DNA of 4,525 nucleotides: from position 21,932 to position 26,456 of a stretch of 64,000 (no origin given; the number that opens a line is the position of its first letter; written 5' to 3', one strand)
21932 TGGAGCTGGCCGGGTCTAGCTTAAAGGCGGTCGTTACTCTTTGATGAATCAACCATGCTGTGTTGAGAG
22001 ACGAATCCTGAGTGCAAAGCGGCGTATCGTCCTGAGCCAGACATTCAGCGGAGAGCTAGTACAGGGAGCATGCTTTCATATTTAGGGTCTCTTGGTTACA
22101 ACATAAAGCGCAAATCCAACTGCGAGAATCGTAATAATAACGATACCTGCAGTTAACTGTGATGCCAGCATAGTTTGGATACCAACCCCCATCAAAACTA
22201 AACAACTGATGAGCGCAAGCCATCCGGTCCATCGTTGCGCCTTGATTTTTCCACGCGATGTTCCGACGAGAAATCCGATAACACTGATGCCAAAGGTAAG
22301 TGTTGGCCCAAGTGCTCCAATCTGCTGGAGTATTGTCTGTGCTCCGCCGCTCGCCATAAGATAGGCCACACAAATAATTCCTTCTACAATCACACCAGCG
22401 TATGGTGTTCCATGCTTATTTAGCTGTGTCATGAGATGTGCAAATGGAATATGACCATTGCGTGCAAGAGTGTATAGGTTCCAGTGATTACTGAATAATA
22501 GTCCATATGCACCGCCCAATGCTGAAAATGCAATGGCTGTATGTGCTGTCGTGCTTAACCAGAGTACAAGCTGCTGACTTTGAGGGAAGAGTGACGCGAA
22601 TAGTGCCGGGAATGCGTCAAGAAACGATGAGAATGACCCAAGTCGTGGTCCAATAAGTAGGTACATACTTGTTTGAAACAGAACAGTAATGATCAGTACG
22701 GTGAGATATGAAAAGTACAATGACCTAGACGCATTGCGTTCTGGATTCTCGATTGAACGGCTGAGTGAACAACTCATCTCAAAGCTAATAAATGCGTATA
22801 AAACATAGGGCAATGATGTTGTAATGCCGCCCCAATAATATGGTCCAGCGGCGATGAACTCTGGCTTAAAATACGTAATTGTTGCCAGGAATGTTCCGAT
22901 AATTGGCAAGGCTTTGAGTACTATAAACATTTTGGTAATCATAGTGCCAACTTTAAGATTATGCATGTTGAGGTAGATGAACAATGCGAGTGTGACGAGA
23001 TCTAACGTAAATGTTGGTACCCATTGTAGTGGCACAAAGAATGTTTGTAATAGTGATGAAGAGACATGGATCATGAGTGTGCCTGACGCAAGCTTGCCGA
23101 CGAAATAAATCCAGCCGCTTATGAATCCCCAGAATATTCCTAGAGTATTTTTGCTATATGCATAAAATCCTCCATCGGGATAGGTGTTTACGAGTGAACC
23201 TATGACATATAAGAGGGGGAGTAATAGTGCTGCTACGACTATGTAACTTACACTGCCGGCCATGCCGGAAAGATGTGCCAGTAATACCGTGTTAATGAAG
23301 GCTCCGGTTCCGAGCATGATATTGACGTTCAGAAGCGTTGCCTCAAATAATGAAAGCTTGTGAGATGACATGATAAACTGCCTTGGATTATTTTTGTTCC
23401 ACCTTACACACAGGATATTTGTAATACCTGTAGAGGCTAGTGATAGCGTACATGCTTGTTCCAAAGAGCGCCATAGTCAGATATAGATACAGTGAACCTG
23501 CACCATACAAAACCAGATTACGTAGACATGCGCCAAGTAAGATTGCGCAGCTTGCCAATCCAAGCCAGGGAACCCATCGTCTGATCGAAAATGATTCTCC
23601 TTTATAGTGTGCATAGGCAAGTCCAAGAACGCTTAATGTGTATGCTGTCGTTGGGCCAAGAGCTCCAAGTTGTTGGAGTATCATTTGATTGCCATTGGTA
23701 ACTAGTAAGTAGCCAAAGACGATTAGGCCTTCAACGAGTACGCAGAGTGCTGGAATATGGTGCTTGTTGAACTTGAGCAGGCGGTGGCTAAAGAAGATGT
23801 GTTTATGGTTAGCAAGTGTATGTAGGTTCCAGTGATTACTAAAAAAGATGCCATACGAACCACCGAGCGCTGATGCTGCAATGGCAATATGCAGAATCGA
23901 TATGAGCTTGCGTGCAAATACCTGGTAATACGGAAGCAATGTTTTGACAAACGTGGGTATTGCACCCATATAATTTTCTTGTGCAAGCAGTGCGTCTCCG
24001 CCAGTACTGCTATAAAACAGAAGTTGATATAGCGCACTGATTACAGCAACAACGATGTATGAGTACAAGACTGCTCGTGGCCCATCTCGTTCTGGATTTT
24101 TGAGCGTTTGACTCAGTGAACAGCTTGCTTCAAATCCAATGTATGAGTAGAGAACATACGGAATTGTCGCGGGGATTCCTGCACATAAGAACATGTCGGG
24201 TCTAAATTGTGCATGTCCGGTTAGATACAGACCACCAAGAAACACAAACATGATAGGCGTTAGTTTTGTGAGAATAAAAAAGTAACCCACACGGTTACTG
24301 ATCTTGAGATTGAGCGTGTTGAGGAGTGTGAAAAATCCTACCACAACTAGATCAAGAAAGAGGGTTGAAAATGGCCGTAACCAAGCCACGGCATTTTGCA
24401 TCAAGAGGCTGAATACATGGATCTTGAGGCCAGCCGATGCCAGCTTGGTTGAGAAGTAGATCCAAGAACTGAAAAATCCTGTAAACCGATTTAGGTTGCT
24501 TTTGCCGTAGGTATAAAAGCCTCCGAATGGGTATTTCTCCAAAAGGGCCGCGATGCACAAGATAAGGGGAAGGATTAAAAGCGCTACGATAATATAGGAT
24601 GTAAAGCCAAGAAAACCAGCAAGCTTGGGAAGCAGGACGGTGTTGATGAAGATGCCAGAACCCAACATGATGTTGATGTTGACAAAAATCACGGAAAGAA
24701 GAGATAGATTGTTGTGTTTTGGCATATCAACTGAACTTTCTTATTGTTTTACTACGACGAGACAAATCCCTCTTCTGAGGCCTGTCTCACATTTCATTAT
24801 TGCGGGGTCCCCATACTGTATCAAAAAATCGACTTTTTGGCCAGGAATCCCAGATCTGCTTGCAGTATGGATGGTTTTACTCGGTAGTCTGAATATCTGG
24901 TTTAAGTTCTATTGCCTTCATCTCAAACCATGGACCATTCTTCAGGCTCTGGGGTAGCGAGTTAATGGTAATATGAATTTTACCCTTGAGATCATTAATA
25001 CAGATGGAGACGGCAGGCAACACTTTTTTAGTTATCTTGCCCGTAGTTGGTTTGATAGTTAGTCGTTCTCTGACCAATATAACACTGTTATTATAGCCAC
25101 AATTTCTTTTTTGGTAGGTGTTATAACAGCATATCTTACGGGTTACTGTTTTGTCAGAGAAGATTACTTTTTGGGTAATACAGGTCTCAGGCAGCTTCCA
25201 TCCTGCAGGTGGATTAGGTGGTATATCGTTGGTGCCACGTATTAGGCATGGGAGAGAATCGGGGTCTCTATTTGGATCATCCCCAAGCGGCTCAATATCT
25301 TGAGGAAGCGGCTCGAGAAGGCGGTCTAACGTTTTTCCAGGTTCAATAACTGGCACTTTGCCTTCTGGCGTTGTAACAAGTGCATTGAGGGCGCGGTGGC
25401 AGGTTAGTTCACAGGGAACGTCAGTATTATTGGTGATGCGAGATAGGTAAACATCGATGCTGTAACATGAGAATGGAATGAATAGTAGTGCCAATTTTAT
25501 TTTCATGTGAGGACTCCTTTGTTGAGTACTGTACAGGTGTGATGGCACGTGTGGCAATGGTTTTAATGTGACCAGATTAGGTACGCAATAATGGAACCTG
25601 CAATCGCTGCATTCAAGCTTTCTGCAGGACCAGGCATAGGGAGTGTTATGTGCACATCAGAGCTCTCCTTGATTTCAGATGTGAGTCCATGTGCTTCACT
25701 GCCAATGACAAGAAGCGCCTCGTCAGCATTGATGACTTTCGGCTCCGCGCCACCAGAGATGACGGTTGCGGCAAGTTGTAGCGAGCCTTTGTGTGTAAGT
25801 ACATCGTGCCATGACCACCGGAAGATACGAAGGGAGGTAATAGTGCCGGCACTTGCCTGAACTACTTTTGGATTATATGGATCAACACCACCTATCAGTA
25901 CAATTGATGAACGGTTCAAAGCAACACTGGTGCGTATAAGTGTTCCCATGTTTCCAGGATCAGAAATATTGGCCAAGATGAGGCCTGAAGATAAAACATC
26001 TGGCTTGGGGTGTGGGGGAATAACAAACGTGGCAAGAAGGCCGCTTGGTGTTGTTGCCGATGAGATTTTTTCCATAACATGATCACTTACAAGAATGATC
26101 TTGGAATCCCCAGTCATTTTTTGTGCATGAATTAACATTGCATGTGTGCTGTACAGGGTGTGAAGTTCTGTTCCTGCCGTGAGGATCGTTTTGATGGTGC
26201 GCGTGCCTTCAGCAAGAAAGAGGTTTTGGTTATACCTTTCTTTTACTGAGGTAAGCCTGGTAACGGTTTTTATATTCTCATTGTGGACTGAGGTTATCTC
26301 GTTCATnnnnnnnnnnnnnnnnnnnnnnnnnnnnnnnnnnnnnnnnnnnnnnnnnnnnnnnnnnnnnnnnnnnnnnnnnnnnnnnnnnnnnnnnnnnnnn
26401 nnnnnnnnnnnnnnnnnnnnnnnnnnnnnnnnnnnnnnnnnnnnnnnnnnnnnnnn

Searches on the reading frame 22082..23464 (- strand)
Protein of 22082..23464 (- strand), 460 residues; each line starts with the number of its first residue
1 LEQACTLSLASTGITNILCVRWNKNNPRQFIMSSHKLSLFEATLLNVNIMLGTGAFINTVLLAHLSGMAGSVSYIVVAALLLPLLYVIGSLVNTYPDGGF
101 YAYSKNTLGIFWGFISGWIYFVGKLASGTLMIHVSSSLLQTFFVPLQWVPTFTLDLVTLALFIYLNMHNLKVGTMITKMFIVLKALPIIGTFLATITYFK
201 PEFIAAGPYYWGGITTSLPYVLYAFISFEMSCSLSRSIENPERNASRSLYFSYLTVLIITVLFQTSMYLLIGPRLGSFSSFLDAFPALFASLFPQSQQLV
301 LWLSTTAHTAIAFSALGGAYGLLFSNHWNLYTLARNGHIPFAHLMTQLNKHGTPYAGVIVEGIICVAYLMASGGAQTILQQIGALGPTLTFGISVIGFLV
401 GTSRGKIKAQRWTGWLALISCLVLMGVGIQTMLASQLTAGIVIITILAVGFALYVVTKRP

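Call 46: search_protein_families(library=pfam, proteins=[window:22082-23464:-], max_evalue=0.0001)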
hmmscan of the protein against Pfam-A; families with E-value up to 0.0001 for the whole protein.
window:22082-23464:- (460 aa): 2 families
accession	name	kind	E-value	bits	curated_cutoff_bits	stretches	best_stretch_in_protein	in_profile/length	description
PF13520.12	AA_permease_2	-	3.9e-29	102.3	27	1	37-429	1-405/427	Amino acid permease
PF00324.27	AA_permease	-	9.7e-17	61.2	24.6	1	50-426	10-414/470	Amino acid permease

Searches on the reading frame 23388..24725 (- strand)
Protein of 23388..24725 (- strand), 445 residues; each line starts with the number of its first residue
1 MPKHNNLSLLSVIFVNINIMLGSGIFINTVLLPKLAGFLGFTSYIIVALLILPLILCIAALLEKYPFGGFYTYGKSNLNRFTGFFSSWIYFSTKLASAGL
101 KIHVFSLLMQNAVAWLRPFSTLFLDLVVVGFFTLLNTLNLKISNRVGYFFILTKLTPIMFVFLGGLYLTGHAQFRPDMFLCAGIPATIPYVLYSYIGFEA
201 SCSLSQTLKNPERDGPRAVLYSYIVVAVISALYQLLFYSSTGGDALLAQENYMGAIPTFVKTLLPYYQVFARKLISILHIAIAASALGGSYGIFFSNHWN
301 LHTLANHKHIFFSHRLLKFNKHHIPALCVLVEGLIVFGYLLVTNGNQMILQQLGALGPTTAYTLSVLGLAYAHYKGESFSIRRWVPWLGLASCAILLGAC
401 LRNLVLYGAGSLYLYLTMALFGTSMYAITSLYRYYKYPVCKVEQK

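Call 3: search_protein_families(library=pfam, proteins=[window:23388-24725:-])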
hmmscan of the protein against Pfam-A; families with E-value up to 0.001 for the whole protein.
window:23388-24725:- (445 aa): 2 families
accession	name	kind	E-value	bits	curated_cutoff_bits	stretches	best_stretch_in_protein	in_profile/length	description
PF13520.12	AA_permease_2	-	4.6e-23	82.3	27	1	7-397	1-401/427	Amino acid permease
PF00324.27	AA_permease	-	7.8e-15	55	24.6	1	12-400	2-407/470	Amino acid permease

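Call 4: search_protein_families(library=ncbifam, proteins=[window:23388-24725:-])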
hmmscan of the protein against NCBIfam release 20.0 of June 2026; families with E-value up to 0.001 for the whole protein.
window:23388-24725:- (445 aa): 11 families
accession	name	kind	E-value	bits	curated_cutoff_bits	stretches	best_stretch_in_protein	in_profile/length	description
TIGR00909.1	2A0306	subfamily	2.1e-13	50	556.8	1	6-232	4-245/429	amino acid transporter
NF053761.1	BrChAATpBcaP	equivalog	1.9e-11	43.7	690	1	6-230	23-265/460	branched-chain amino acid transporter BcaP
NF008245.0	PRK11021.1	equivalog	4.1e-11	42.5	284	1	6-353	7-344/419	L-methionine/branched-chain amino acid transporter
TIGR00911.1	2A0308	subfamily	5.9e-11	41.5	701.8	1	5-336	46-384/505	L-type amino acid transporter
NF007938.0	PRK10655.1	equivalog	3.8e-10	39.5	409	1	3-232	4-239/438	putrescine-ornithine antiporter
NF008466.1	PRK11357.1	equivalog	1.3e-09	37.6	800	1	6-272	9-286/446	fructoselysine/psicoselysine transporter FrlA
NF007929.0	PRK10644.1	equivalog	3.7e-08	32.5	574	1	8-230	11-239/445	arginine/agmatine antiporter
NF040512.1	histam_anti_2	exception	4.3e-07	29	725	1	4-100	2-102/477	histidine-histamine antiporter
TIGR04299.1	antiport_PotE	equivalog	1.6e-06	27.6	560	1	5-230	4-235/430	putrescine-ornithine antiporter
NF053774.1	TmaoPremMsil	equivalog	7.2e-05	21.6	690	1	191-278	232-320/520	trimethylamine N-oxide permease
TIGR00906.1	2A0303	subfamily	7.3e-05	21.4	681.7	0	171-230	240-297/602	cationic amino acid transport permease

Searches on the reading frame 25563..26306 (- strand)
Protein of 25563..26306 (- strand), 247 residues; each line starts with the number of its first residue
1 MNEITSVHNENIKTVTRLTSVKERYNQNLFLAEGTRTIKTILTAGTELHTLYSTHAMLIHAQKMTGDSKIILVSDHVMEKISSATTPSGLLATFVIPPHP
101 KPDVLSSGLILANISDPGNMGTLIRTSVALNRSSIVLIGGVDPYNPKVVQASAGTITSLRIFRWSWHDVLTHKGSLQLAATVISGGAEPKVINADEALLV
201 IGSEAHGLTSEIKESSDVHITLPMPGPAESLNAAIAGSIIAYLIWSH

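Call 3: search_protein_families(library=pfam, proteins=[window:25563-26306:-])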
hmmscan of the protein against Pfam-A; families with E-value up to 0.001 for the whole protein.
window:25563-26306:- (247 aa): 2 families
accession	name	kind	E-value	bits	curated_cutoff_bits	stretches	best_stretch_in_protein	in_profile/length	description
PF00588.24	SpoU_methylase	-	4e-26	92.3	29.7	1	109-242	4-142/142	SpoU rRNA Methylase family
PF22435.1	MRM3-like_sub_bind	-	1.8e-17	64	27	1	9-92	1-84/84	MRM3-like substrate binding domain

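Call 4: search_protein_families(library=ncbifam, proteins=[window:25563-26306:-])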
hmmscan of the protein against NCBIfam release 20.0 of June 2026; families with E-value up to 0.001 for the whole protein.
window:25563-26306:- (247 aa): 8 families
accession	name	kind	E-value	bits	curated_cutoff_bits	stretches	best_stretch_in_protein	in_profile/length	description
TIGR00186.1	rRNA_methyl_3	equivalog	1.5e-20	73.7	160.15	1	105-244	92-236/240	23S rRNA (guanosine(2251)-2'-O)-methyltransferase RlmB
NF000477.1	NshR_TsnR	equivalog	1.2e-10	41.3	425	1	2-239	2-255/266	NshR/TsnR family 23S rRNA methyltransferase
NF000035.1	nosihep_NshR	exception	1.6e-06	27.8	500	1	111-239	121-255/274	NshR family nosiheptide/thiostrepton resistance 23S rRNA methyltransferase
NF008295.0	PRK11081.1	equivalog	2.6e-06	27.2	227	1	176-242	91-159/230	tRNA (guanosine(18)-2'-O)-methyltransferase TrmH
NF008386.0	PRK11181.1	equivalog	1.2e-05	24.7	366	1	109-242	98-236/244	23S rRNA (guanosine(2251)-2'-O)-methyltransferase RlmB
TIGR00185.1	tRNA_yibK_trmL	equivalog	3.5e-05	23.7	190.6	1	117-245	12-145/154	tRNA (uridine(34)/cytosine(34)/5-carboxymethylaminomethyluridine(34)-2'-O)-methyltransferase TrmL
NF008117.0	PRK10864.1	equivalog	0.00016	21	267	0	190-241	284-335/344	tRNA/rRNA methyltransferase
TIGR00050.1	rRNA_methyl_1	subfamily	0.00053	19.9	167.15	0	196-245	105-154/233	TrmJ/YjtD family RNA methyltransferase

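Call 67: search_solved_structures(query=window:25563-26306:-, max_evalue=0.00001)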
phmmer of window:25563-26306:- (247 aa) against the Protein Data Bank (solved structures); distinct sequences matched with E-value up to 0.00001: 13.
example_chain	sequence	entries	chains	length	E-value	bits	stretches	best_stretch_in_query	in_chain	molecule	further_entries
1ipa_A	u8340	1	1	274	1.6e-26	96.4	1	4-242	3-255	RNA 2'-O-RIBOSE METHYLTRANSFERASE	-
7qiu_A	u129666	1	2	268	2.3e-23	86.1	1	1-243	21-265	rRNA methylase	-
5kzk_A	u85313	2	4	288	3.5e-22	82.3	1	2-242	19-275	Probable RNA methyltransferase, TrmH family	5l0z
9h1k_A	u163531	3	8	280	2e-21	79.8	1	4-242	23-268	23S rRNA methyltransferase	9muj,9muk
4x3l_A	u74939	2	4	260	3.1e-21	79.1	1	4-242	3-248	RNA 2'-O ribose methyltransferase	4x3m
2i6d_A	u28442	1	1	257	5.4e-21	78.4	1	11-240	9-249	RNA methyltransferase, TrmH family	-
6yxx_EF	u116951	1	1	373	9.7e-13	51.4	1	99-160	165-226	SpoU_methylase domain-containing protein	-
6yxy_EF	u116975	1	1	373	9.9e-13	51.3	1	99-160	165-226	mt-LAF6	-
7oi6_z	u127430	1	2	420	3.1e-12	49.7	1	19-162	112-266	rRNA methyltransferase 3, mitochondrial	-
1x7o_A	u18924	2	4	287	5.4e-12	48.9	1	28-242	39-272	rRNA methyltransferase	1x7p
9hcc_x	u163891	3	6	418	6.9e-12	48.6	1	19-169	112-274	rRNA methyltransferase 3, mitochondrial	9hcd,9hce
3gyq_A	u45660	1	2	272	3.3e-09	39.8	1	3-238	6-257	rRNA (adenosine-2'-O-)-methyltransferase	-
3nk6_A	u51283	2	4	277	1.4e-07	34.5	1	101-239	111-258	23S rRNA methyltransferase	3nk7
